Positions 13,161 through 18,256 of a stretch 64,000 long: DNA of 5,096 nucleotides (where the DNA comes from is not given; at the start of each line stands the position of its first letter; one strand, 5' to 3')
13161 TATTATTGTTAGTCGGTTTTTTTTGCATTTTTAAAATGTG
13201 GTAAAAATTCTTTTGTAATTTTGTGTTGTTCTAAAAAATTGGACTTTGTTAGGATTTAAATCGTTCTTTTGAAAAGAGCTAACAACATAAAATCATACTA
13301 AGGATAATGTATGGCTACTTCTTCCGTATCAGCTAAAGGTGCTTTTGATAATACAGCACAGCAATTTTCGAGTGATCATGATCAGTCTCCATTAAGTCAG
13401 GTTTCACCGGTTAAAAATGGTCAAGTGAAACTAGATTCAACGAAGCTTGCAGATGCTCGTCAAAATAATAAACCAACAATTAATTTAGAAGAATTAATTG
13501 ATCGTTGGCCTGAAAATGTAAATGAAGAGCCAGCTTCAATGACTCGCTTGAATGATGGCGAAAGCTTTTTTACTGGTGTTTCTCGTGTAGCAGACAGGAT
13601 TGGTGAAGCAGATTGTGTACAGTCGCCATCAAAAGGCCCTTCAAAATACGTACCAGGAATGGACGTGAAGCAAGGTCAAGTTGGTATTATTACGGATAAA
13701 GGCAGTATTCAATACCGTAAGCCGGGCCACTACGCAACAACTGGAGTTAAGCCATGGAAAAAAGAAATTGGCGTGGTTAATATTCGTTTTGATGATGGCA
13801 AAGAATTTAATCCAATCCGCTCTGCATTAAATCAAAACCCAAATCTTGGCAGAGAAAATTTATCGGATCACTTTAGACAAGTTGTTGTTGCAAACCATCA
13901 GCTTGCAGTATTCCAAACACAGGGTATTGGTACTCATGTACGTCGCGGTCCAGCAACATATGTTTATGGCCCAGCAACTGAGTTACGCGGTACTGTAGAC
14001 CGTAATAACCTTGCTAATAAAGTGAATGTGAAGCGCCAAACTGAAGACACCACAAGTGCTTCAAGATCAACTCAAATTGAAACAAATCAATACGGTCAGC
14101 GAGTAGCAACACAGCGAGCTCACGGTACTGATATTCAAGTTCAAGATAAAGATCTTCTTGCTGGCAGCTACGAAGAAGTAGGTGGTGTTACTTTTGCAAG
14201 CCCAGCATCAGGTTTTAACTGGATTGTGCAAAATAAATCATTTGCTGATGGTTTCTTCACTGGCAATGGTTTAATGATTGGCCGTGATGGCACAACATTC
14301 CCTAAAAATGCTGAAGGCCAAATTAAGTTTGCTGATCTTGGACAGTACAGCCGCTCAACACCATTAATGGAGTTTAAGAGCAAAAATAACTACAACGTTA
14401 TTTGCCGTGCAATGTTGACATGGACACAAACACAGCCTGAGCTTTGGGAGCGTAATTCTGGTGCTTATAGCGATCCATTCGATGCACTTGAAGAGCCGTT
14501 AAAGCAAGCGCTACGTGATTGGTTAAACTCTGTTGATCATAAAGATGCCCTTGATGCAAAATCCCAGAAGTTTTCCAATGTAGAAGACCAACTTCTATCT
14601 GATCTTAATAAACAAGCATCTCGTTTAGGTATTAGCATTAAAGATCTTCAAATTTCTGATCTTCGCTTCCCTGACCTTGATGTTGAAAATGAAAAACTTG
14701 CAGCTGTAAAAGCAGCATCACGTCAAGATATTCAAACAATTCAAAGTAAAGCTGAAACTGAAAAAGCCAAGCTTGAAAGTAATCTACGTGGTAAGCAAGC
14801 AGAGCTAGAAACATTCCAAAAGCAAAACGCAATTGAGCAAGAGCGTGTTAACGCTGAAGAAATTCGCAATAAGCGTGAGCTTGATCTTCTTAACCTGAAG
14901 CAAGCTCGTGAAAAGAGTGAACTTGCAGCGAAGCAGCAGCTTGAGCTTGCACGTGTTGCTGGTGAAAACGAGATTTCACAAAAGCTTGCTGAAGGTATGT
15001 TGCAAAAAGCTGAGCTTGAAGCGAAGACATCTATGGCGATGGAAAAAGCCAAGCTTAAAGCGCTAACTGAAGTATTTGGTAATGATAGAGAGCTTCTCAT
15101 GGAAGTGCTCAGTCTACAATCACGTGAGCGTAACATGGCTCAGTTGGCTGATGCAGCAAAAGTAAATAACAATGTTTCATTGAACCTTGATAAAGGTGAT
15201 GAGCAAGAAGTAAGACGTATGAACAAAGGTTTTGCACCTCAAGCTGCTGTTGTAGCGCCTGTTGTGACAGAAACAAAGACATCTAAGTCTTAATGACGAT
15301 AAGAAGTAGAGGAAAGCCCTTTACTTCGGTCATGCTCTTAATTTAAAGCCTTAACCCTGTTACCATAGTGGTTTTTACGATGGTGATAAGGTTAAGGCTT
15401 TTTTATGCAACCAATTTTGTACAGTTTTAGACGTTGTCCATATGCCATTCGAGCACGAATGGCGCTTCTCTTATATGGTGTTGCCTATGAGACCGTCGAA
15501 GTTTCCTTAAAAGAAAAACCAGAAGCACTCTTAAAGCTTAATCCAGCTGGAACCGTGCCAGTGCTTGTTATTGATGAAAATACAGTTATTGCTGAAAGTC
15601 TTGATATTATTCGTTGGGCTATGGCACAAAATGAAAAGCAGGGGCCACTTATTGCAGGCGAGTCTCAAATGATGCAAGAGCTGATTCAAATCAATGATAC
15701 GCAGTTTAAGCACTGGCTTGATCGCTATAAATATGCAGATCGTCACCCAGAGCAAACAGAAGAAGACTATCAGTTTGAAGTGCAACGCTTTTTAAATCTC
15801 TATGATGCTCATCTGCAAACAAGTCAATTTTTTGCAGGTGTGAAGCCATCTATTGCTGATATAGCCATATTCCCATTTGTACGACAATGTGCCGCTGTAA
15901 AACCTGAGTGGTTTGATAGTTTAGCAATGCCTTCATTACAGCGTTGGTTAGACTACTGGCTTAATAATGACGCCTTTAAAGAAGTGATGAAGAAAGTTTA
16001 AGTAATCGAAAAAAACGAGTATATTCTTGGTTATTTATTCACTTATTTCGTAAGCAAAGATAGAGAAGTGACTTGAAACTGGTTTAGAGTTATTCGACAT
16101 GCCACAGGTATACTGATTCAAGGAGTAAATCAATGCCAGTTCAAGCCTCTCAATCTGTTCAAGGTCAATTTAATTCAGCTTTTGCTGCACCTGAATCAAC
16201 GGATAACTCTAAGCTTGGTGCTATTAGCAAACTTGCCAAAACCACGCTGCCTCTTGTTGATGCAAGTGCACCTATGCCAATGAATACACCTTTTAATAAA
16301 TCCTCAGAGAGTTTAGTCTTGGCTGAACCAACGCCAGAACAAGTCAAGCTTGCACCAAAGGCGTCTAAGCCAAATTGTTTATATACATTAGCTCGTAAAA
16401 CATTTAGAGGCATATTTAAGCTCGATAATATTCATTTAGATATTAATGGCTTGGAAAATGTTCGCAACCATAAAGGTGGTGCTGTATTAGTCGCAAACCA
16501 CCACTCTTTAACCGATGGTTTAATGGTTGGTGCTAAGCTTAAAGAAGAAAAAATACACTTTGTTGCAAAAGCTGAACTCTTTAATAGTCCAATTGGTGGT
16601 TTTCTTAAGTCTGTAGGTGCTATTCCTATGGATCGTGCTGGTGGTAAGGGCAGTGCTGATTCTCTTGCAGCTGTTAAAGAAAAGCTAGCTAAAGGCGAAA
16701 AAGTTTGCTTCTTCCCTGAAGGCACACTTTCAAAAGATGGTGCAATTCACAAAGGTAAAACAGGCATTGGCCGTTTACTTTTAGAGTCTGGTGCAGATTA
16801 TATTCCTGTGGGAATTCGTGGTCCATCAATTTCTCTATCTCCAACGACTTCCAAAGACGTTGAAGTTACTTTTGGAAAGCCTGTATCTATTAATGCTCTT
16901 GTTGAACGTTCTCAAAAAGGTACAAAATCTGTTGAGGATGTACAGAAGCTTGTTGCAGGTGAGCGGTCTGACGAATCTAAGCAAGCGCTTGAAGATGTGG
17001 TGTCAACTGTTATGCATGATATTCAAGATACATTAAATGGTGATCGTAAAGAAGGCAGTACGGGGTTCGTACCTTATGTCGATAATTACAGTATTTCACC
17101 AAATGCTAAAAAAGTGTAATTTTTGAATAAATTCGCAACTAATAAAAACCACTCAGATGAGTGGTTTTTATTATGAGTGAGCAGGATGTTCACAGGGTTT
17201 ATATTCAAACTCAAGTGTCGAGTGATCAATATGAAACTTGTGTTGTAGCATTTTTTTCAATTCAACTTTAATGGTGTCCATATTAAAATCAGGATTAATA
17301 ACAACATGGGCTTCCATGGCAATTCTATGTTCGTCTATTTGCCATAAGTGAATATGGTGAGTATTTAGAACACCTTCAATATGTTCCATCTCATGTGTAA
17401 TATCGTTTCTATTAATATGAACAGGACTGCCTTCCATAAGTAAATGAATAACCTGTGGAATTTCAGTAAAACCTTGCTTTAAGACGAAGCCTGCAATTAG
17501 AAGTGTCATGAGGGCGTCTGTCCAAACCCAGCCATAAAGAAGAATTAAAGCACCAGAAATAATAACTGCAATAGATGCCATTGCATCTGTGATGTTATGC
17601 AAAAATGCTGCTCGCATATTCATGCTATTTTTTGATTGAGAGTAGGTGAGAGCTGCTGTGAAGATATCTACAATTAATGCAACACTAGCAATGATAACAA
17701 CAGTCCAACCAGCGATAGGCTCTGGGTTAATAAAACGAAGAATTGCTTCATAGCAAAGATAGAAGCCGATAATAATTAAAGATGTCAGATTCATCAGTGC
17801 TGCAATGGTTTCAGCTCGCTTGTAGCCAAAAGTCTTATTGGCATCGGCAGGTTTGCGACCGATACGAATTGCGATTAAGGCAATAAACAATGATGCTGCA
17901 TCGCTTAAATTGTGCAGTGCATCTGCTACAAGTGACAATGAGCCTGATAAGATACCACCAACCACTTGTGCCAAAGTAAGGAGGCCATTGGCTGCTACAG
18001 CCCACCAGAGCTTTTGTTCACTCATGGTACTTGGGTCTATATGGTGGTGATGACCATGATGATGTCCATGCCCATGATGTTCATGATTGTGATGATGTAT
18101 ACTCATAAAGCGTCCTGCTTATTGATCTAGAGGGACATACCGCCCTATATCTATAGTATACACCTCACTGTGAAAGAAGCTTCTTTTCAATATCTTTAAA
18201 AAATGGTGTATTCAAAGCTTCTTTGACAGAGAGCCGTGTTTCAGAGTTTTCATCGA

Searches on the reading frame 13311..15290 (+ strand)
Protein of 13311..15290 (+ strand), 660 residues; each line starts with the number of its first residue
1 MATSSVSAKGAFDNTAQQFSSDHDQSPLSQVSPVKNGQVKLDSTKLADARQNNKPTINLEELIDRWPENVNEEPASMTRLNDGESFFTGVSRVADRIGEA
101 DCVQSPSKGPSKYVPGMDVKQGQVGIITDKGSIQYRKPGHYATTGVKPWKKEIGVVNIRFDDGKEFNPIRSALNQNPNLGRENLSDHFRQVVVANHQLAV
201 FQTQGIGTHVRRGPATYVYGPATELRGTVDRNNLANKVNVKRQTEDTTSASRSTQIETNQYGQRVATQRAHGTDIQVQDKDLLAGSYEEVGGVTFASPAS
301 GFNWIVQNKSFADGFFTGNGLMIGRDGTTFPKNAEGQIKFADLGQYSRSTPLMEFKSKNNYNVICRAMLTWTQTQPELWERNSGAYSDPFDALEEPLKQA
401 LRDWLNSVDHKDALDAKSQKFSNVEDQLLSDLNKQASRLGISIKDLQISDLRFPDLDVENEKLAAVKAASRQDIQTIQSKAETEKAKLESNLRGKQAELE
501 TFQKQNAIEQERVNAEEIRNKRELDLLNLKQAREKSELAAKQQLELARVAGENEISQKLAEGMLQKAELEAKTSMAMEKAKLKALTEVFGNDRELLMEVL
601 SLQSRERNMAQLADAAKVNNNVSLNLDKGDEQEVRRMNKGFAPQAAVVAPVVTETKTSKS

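Call 10: search_protein_families(library=ncbifam, proteins=[window:13311-15290:+], max_evalue=0.01)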
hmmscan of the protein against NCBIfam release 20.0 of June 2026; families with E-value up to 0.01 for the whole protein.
window:13311-15290:+ (660 aa): 0 families

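Call 14: search_protein_families(library=pfam, proteins=[window:13311-15290:+], max_evalue=0.001)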
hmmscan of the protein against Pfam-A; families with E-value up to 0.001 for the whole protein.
window:13311-15290:+ (660 aa): 1 family
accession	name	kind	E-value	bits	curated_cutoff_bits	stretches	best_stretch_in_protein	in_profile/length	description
PF01145.31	Band_7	-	6.1e-09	36.6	23.6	1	337-485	34-176/176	SPFH domain / Band 7 family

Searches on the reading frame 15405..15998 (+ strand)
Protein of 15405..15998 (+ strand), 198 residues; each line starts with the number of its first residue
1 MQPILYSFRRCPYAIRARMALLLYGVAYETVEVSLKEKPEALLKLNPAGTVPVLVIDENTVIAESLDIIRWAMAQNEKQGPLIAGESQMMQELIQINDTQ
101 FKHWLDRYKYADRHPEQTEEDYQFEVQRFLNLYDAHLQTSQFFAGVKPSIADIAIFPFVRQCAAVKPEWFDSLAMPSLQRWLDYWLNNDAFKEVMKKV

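Call 14: search_protein_families(library=pfam, proteins=[window:15405-15998:+], max_evalue=0.001)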
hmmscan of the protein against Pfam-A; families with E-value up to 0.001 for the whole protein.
window:15405-15998:+ (198 aa): 8 families
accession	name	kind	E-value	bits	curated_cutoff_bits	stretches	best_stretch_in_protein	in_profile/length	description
PF13417.12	GST_N_3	-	4.5e-20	72.2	22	1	5-75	1-70/75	Glutathione S-transferase, N-terminal domain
PF13409.12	GST_N_2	-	1.4e-19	70.9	25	1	11-72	2-67/70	Glutathione S-transferase, N-terminal domain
PF02798.26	GST_N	-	1.5e-12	48.1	20.9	1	3-70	3-72/76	Glutathione S-transferase, N-terminal domain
PF13410.11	GST_C_2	-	1.9e-09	37.9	24.9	1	126-183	11-68/69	Glutathione S-transferase, C-terminal domain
PF00462.30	Glutaredoxin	-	5.2e-08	33.4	22.9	1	5-59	3-58/60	Glutaredoxin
PF00043.30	GST_C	-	8.9e-08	32.7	20.7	1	115-183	20-87/93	Glutathione S-transferase, C-terminal domain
PF22441.2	CLIC-like_N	-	9.4e-07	29.4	23.5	1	10-60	18-68/86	CLIC-like N-terminal domain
PF14497.11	GST_C_3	-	1.3e-05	25.8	21.6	1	108-189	10-95/104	Glutathione S-transferase, C-terminal domain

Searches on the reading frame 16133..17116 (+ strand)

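Call 14: search_protein_families(library=pfam, proteins=[window:16133-17116:+], max_evalue=0.001)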
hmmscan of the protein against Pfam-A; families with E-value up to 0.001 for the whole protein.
window:16133-17116:+ (328 aa): 1 family
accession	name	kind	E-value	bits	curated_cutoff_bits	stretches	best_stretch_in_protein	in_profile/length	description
PF01553.26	Acyltransferase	-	1.6e-25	89.9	23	1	102-228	2-131/132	Acyltransferase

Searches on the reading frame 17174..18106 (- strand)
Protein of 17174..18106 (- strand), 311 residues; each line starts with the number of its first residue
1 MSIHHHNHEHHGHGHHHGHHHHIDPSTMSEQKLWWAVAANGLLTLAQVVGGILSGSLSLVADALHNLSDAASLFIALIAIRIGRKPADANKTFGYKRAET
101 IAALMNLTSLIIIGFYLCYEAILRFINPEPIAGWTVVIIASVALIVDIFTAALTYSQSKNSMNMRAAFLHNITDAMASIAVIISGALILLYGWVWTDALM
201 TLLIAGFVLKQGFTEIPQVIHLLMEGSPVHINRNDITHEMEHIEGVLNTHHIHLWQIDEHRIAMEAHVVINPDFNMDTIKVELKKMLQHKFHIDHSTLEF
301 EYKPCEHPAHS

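Call 14: search_protein_families(library=pfam, proteins=[window:17174-18106:-], max_evalue=0.001)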
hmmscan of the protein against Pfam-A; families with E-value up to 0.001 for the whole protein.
window:17174-18106:- (311 aa): 2 families
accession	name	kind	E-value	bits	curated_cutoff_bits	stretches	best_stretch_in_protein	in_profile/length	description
PF01545.26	Cation_efflux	-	1e-46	159.7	26.6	1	33-224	1-198/198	Cation efflux family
PF16916.11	ZT_dimer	-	2.4e-06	27.9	26.7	1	230-300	3-75/78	Dimerisation domain of Zinc Transporter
